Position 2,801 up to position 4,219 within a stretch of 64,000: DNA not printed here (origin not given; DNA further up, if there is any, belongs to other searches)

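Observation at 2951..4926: Divergent AbiE-like pair whose wHTH partner carries an N-terminal PD-(D/E)xK-like nuclease motif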

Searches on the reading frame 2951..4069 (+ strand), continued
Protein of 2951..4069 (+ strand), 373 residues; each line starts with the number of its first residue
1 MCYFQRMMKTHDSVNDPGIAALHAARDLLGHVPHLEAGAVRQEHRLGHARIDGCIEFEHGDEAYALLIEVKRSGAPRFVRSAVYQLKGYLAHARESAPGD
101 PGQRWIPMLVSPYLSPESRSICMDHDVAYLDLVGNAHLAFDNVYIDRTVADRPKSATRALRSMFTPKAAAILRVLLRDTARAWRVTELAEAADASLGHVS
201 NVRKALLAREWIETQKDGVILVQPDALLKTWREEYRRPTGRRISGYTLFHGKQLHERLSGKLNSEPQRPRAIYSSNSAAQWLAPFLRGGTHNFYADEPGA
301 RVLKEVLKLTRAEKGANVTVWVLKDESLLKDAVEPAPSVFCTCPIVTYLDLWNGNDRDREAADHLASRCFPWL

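Call 48: find_homologous_proteins(query=A2, max_evalue=0.00001)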
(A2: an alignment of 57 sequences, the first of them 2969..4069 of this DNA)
Query A2 (57 sequences) (367 aa, profile of the alignment): 1939 proteins with E <= 0.00001 among 8000 candidates; the best 120 are listed.
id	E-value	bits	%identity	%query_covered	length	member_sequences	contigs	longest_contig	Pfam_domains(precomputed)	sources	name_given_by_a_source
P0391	3.0e-174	597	41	68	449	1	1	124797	PF09339.17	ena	-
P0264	3.8e-148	511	44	100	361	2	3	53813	PF09952.15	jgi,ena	jgi:hypothetical protein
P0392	7.7e-147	507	45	100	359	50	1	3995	-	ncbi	-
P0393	8.6e-147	507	44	100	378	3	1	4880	PF09952.15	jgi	jgi:hypothetical protein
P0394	9.5e-147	507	43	100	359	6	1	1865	PF09952.15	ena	-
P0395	1.0e-146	507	44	100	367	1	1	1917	PF09952.15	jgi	jgi:hypothetical protein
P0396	1.3e-146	506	44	96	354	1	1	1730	PF09952.15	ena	-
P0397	1.4e-146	506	44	100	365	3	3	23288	PF09952.15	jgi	jgi:hypothetical protein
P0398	1.5e-146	506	47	98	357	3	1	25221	PF09952.15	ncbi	ncbi:MAG: type IV toxin-antitoxin system AbiEi family antitoxin [Rhodopila sp.]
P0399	1.6e-146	506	46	100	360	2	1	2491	PF09952.15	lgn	-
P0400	1.9e-146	506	47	100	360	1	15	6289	-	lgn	-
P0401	2.2e-146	506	45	96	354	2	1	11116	PF09952.15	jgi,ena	jgi:hypothetical protein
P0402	2.5e-146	505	46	100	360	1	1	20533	PF09952.15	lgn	-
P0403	2.7e-146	505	46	100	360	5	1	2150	PF09952.15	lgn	-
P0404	2.8e-146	505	44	100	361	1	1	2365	PF09952.15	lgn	-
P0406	3.5e-146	505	47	100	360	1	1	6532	PF09952.15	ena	-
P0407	3.7e-146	505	48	96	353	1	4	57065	PF09952.15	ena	-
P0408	4.4e-146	505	46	100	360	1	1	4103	PF09952.15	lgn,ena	-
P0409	4.6e-146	504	44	100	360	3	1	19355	PF09952.15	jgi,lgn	-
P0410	4.6e-146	504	46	100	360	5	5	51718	PF09952.15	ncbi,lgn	-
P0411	4.6e-146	504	45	100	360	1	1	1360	PF09952.15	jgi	jgi:hypothetical protein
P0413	7.9e-146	504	46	100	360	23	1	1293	PF09952.15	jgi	-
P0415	8.4e-146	504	44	100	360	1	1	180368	PF09952.15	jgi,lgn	jgi:hypothetical protein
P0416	9.6e-146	503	44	100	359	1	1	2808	PF09952.15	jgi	jgi:hypothetical protein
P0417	1.1e-145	503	47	95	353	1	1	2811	PF09952.15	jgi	jgi:hypothetical protein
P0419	1.2e-145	503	46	100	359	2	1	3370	PF09952.15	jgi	jgi:hypothetical protein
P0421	1.6e-145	503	45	98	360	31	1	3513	PF09952.15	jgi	jgi:hypothetical protein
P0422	1.7e-145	503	44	100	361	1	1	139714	PF09952.15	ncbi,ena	-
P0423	1.7e-145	503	47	100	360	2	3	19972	PF09952.15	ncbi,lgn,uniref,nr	ncbi:type IV toxin-antitoxin system AbiEi family antitoxin [Variovorax guangxiensis]|uniref:Transcri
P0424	1.7e-145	503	45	100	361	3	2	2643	PF09952.15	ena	-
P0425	1.7e-145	503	45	100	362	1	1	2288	PF09952.15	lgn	-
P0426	1.8e-145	502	45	100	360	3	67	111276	PF09952.15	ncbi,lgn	-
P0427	2.0e-145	502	45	100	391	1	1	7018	PF09952.15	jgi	jgi:hypothetical protein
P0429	2.1e-145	502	45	96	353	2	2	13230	PF09952.15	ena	-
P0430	2.3e-145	502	48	96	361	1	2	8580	PF09952.15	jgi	jgi:hypothetical protein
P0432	2.8e-145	502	44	100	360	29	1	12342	PF09952.15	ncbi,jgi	ncbi:MAG: type IV toxin-antitoxin system AbiEi family antitoxin [Bryobacteraceae bacterium]|jgi:hypo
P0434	3.1e-145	502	46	100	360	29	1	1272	PF09952.15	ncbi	-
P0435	3.1e-145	502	45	98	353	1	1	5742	PF09952.15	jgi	jgi:hypothetical protein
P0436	3.2e-145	502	47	100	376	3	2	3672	PF09952.15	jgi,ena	-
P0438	3.9e-145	501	46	100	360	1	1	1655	PF09952.15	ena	-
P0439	3.9e-145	501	45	100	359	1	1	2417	PF09952.15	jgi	-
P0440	4.2e-145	501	46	100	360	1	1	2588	PF09952.15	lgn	-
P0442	6.0e-145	501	43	100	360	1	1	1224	PF09952.15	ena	-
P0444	6.6e-145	501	45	100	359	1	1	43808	PF09952.15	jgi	jgi:hypothetical protein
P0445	6.9e-145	501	46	100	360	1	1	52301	PF09952.15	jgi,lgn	jgi:hypothetical protein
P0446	6.9e-145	501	46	100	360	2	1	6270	PF09952.15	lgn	-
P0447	8.7e-145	500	47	100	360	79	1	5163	PF09952.15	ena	-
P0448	8.9e-145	500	45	100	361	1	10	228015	PF09952.15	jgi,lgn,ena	-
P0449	9.1e-145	500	45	100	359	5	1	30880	PF09952.15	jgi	jgi:hypothetical protein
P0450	1.1e-144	500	47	100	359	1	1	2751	PF09952.15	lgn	-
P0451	1.3e-144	500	47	100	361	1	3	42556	PF09952.15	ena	-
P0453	1.5e-144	499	47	100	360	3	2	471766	PF09952.15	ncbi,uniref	ncbi:type IV toxin-antitoxin system AbiEi family antitoxin (plasmid) [Variovorax sp. 375MFSha3.1]|un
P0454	1.5e-144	499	45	100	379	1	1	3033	PF09952.15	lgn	-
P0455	1.6e-144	499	47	100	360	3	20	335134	PF09952.15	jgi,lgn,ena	-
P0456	1.6e-144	499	50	96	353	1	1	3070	PF09952.15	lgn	-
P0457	1.6e-144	499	44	100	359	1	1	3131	PF09952.15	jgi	jgi:hypothetical protein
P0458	1.7e-144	499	47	100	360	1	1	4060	PF09952.15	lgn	-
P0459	1.8e-144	499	46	100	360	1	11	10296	PF09952.15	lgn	-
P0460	2.0e-144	499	45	100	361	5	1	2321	PF09952.15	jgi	jgi:hypothetical protein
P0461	2.1e-144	499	45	96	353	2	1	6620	PF09952.15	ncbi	-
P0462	2.6e-144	499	45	100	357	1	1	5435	PF09952.15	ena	-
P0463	2.8e-144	499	45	100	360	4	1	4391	PF09952.15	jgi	jgi:hypothetical protein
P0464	3.1e-144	498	45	100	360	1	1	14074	PF09952.15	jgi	jgi:hypothetical protein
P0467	3.4e-144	498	45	99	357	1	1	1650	PF09952.15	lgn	-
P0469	3.7e-144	498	45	96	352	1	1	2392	PF09952.15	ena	-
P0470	3.7e-144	498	44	100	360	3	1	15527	PF09952.15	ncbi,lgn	-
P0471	4.4e-144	498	44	100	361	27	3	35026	PF09952.15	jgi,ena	-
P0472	4.4e-144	498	45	100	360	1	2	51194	PF09952.15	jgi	jgi:hypothetical protein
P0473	4.4e-144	498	44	99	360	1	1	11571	PF09952.15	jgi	jgi:Transcriptional regulator, AbiEi antitoxin, Type IV TA system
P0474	4.4e-144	498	45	100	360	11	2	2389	PF09952.15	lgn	-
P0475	4.7e-144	498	46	100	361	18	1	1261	PF09952.15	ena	-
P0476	5.3e-144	498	45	100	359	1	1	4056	PF09952.15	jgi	jgi:hypothetical protein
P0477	5.5e-144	498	45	100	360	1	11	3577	PF09952.15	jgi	jgi:Transcriptional regulator, AbiEi antitoxin, Type IV TA system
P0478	5.5e-144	498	44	100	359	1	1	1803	PF09952.15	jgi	jgi:hypothetical protein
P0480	5.9e-144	498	44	100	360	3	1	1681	PF09952.15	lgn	-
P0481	6.0e-144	498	46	100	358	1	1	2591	PF09952.15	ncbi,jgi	jgi:hypothetical protein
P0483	7.1e-144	497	46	95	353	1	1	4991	PF09952.15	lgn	-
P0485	7.6e-144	497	47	100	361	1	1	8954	PF09952.15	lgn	-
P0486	8.2e-144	497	43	100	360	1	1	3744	PF09952.15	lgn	-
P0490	9.5e-144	497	45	100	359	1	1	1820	PF09952.15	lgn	-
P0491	1.1e-143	497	46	100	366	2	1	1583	PF09952.15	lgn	-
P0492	1.1e-143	497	47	100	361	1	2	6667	PF09952.15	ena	-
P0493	1.2e-143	497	46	100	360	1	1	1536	PF09952.15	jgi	jgi:hypothetical protein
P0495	1.3e-143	496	44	100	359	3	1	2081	PF09952.15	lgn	-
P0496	1.3e-143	496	48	100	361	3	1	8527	PF09952.15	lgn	-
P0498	1.5e-143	496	44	96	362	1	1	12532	PF09952.15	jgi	jgi:hypothetical protein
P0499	1.6e-143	496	45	100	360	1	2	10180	PF09952.15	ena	-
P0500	1.7e-143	496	46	96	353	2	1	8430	PF09952.15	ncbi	-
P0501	1.8e-143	496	50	84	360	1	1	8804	PF09952.15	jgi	jgi:Transcriptional regulator, AbiEi antitoxin, Type IV TA system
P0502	1.8e-143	496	46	100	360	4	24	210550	PF09952.15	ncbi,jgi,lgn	jgi:hypothetical protein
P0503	1.9e-143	496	44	100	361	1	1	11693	PF09952.15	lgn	-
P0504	2.2e-143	496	46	96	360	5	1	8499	PF09952.15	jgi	jgi:Transcriptional regulator, AbiEi antitoxin, Type IV TA system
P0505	2.2e-143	496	45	100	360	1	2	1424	PF09952.15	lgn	-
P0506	2.2e-143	496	45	100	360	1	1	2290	PF09952.15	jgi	jgi:hypothetical protein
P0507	2.8e-143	495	44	100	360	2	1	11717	PF09952.15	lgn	-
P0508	3.0e-143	495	45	100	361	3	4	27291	PF09952.15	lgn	-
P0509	3.2e-143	495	44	100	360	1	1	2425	PF09952.15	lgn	-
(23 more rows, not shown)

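Call 54: predict_structure(alignment_id=A4)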
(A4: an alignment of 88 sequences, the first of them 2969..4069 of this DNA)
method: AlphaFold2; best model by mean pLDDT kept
length: 367 residues; sequences in the alignment: 88
mean_pLDDT: 88.8   pTM: 0.81
mean pLDDT of the five models: 88.8, 88.7, 88.2, 88.0, 87.5
residues with pLDDT >= 90: 245; 70-90: 96; 50-70: 17; < 50: 9
segments of 3 or more residues with pLDDT < 50: 1-8
pLDDT, mean of each block of 10 residues (from residue 1): 40 88 87 74 82 90 93 95 81 71 94 95 95 93 82 86 94 94 94 94 93 94 93 92 90 91 95 89 87 96 83 94 92 95 94 94 92
secondary structure, 60 per line:
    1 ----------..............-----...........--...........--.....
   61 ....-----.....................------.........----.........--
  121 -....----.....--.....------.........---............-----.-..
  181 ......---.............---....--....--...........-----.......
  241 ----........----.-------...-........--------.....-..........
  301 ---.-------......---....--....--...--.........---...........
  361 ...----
elements in order: H11-24 E30-40 E43-53 E56-64 H70-90 E97-105 H110-118 E122-125 E130-134 E137-141 H148-156 H160-171 H179-186 H190-202 E206-209 E212-215 H218-228 E234-240 H245-252 E265-267 H269-276 E285-289 H291-300 E312-317 H321-324 E327-330 E333-335 H338-346 H350-363

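Call 57: fold_search(model_id=the predicted structure, library=pdb)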
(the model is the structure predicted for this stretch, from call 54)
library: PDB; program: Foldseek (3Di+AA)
matches with E <= 10: 1659; with E <= 0.001: 1
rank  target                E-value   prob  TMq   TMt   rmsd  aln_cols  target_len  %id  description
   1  2okf_A                9.6e-04  1.00  0.22  0.51   4.3       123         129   14  CRYSTAL STRUCTURE OF A FDXN ELEMENT EXCISION CONTROLLING FACTOR PROTEIN (AVA_3312) FROM ANABAENA VARIABILIS AT 1.60 A  (released 2007-01-30)
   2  2inb                  1.1e-03  1.00  0.23  0.53   4.2       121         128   14  Crystal structure of an XisH family protein (ZP_00107633.1) from Nostoc punctiforme PCC 73102 at 1.60 A resolution (released 2006-10-24)
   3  8em1_B                1.2e-03  0.99  0.25  0.19  17.6       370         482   14  Type IIS Restriction Endonuclease PaqCI, DNA Unbound (released 2023-03-22)
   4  2vld_A                1.6e-03  1.00  0.24  0.36   7.1       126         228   17  crystal structure of a repair endonuclease from Pyrococcus abyssi (released 2009-05-19)
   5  2vld_B                1.8e-03  1.00  0.24  0.36   7.0       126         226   17  crystal structure of a repair endonuclease from Pyrococcus abyssi (released 2009-05-19)
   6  5gke_A                2.3e-03  1.00  0.23  0.34   5.3       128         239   19  Structure of EndoMS-dsDNA1 complex (released 2016-11-02)
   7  5gkj_B                5.1e-03  1.00  0.21  0.31   4.6       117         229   16  Structure of EndoMS in apo form (released 2016-11-02)
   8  8em1_A                6.4e-03  0.97  0.24  0.18  18.2       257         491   14  Type IIS Restriction Endonuclease PaqCI, DNA Unbound (released 2023-03-22)
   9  5way_A                9.5e-03  0.93  0.18  0.14  11.0       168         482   14  MgaSpn protein, Mga regulator from Streptococcus pneumoniae (released 2017-07-05)
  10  4omz_C                1.5e-02  1.00  0.18  0.53   5.9       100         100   20  Crystal Structure of NolR from Sinorhizobium fredii (released 2014-04-16)
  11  6p4o_F                1.7e-02  0.51  0.19  0.15  22.1       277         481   11  Complex of XPB helicase with Bax1 endonuclease from Sulfurisphaera tokodaii at 3.15 Angstroms resolution (released 2020-06-03)
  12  8epx_A                1.8e-02  0.89  0.23  0.18  21.4       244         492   15  Type IIS Restriction Endonuclease PaqCI, DNA bound (released 2023-03-22)
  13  2wte_A                2.1e-02  0.85  0.20  0.31  13.1       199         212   16  The structure of the CRISPR-associated protein, Csa3, from Sulfolobus solfataricus at 1.8 angstrom resolution. (released 2010-09-22)
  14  8z4i_B                2.2e-02  0.99  0.16  0.15   4.2        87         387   17  crystal structure of Cdn1 in complex with cA3 (released 2026-02-04)
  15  6p4o_B                2.2e-02  0.63  0.21  0.17  22.0       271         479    8  Complex of XPB helicase with Bax1 endonuclease from Sulfurisphaera tokodaii at 3.15 Angstroms resolution (released 2020-06-03)
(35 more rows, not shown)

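Call 62: search_dna_similar(query=window:2969-4069:+, collection=plasmids, mode=protein, max_rows=25)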
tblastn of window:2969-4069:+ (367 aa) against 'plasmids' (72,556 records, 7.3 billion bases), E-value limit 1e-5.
Records with a match: 108; places in all: 108; records where one place covers at least 80% of the query: 98.
Best place of each record, by identity: <60% 108.
By first word of the organism name: Ralstonia 29; Rhizobium 23; Agrobacterium 7; Cupriavidus 3; Sphingobium 3; Klebsiella 3; Sphingomonas 3; Mesorhizobium 2; Shinella 2; Enterobacteriaceae 2; and 26 more.
By predicted mobility (MOB-suite, as given by PLSDB): non-mobilizable 56; conjugative 36; mobilizable 16.
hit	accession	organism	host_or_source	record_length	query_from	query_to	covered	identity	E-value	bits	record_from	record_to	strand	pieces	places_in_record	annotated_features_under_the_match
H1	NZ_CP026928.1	Agrobacterium tumefaciens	Medicago sativa,from a crown gall tumor ...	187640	1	366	100%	45.6%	4e-91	305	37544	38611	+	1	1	type IV toxin-antitoxin system AbiEi family antitoxin | nucleotidyl transferase AbiEii/AbiGii toxin family protein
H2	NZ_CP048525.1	Agrobacterium tumefaciens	walnut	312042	1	366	100%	45.4%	2e-83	283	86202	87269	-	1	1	type IV toxin-antitoxin system AbiEi family antitoxin | nucleotidyl transferase AbiEii/AbiGii toxin family protein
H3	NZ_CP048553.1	Agrobacterium tumefaciens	walnut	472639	1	366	100%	45.4%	2e-83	283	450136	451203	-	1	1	type IV toxin-antitoxin system AbiEi family antitoxin | nucleotidyl transferase AbiEii/AbiGii toxin family protein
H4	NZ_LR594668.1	Variovorax sp. SRS16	linuron-contaminated soil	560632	1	366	100%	45.4%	5e-95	317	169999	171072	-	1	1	type IV toxin-antitoxin system AbiEi family antitoxin | hypothetical protein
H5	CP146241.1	Agrobacterium vitis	Vitis vinifera,cell culture,Grape gall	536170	1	366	100%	45.1%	2e-89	301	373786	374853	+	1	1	type IV toxin-antitoxin system AbiEi family antitoxin | nucleotidyl transferase AbiEii/AbiGii toxin family protein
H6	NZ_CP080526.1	Mesorhizobium sp. AR07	Oxytropis sp.,Cell culture,root nodule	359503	3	366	99%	44.9%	2e-92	309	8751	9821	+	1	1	type IV toxin-antitoxin system AbiEi family antitoxin | nucleotidyl transferase AbiEii/AbiGii toxin family protein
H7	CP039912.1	Agrobacterium tumefaciens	-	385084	1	366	100%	44.5%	1e-88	298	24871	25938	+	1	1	hypothetical protein (x2)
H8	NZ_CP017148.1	Bosea vaviloviae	Vavilovia formosa,cell culture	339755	1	366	100%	44.5%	3e-88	297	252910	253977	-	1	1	type IV toxin-antitoxin system AbiEi family antitoxin | nucleotidyl transferase AbiEii/AbiGii toxin family protein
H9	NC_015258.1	Polymorphum gilvum SL003B-26A1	-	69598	1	366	100%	44.5%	2e-87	295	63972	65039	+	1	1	type IV toxin-antitoxin system AbiEi family antitoxin | nucleotidyl transferase AbiEii/AbiGii toxin family protein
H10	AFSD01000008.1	Agrobacterium tumefaciens F2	soil near Harbin Institute of Technology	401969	1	366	100%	44.5%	2e-87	295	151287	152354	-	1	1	hypothetical protein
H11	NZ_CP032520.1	Cupriavidus oxalaticus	cell culture,activated sludge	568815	1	366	100%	44.4%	3e-82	280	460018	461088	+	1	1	type IV toxin-antitoxin system AbiEi family antitoxin | hypothetical protein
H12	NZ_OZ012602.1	Shinella sp. WSD5-1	-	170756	1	366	100%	44.3%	5e-87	294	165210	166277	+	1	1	type IV toxin-antitoxin system AbiEi family antitoxin | nucleotidyl transferase AbiEii/AbiGii toxin family protein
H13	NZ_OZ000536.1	Shinella sp. WSC3-e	-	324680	1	366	100%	44.3%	5e-87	294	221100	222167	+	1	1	type IV toxin-antitoxin system AbiEi family antitoxin | nucleotidyl transferase AbiEii/AbiGii toxin family protein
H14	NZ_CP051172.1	Ralstonia pseudosolanacearum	Whole organism,potato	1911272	1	366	100%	43.8%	5e-79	271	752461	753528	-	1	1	none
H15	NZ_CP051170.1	Ralstonia pseudosolanacearum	Whole organism,potato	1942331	1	366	100%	43.8%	5e-79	271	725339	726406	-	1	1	none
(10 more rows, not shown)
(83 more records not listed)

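Call 64: fold_search(model_id=the predicted structure, library=viral)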
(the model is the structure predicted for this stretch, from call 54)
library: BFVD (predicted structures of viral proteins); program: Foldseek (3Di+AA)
matches with E <= 10: 1427; with E <= 0.001: 0
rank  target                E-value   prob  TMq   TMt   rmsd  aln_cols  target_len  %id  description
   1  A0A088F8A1            1.0e-03  1.00  0.25  0.57   6.4       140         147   16  (no name in the UniProt tables at hand)
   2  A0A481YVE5            1.3e-03  1.00  0.25  0.45   3.4       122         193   16  Uncharacterized protein [Marseillevirus LCMAC102]
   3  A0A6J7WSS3            1.3e-03  1.00  0.24  0.54   4.1       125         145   18  Uncharacterized protein [uncultured Caudovirales phage]
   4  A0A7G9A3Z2            1.5e-03  1.00  0.19  0.22   9.0       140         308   12  Uncharacterized protein [Bacteriophage sp.]
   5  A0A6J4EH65            1.7e-03  0.99  0.22  0.37  12.8       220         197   14  (no name in the UniProt tables at hand)
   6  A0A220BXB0            2.0e-03  0.57  0.16  0.17  14.7       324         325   12  (no name in the UniProt tables at hand)
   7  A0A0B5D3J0            2.4e-03  0.99  0.22  0.23  17.2       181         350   13  ORF20 [macacine gammaherpesvirus 12]
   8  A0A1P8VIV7            2.5e-03  1.00  0.19  0.30   5.3       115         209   18  Nuclear protein [Murid betaherpesvirus 3]
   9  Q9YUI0                2.7e-03  1.00  0.20  0.36   5.2       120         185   20  UL76 protein (Fragment) [Rhesus cytomegalovirus (strain 68-1)]
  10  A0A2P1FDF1            2.7e-03  0.99  0.21  0.39  11.1       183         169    8  (no name in the UniProt tables at hand)
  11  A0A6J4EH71            2.7e-03  0.97  0.23  0.33  19.7       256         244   12  (no name in the UniProt tables at hand)
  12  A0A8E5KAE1            2.7e-03  0.54  0.16  0.13  14.9       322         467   12  (no name in the UniProt tables at hand)
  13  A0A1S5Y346            2.8e-03  1.00  0.23  0.55   3.5       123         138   15  Uncharacterized protein [uncultured archaeal virus]
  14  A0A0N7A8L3            3.0e-03  1.00  0.24  0.43   5.3       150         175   11  (no name in the UniProt tables at hand)
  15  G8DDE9                3.0e-03  1.00  0.20  0.38   7.7       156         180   12  (no name in the UniProt tables at hand)
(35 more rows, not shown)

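Call 72: find_related_loci(query=A4, collection=viral_contigs, flank=5000)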
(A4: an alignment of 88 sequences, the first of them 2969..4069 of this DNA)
Query A4 (367 aa) in viral_contigs; peptide patterns used: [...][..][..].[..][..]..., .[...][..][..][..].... (x = any residue, [..] = any of these).
112 stretches matched a pattern; 1 encode a relative of the query (tblastn E <= 1e-3); 1 distinct loci.
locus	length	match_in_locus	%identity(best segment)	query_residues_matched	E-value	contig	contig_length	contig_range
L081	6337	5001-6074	45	1-366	2e-97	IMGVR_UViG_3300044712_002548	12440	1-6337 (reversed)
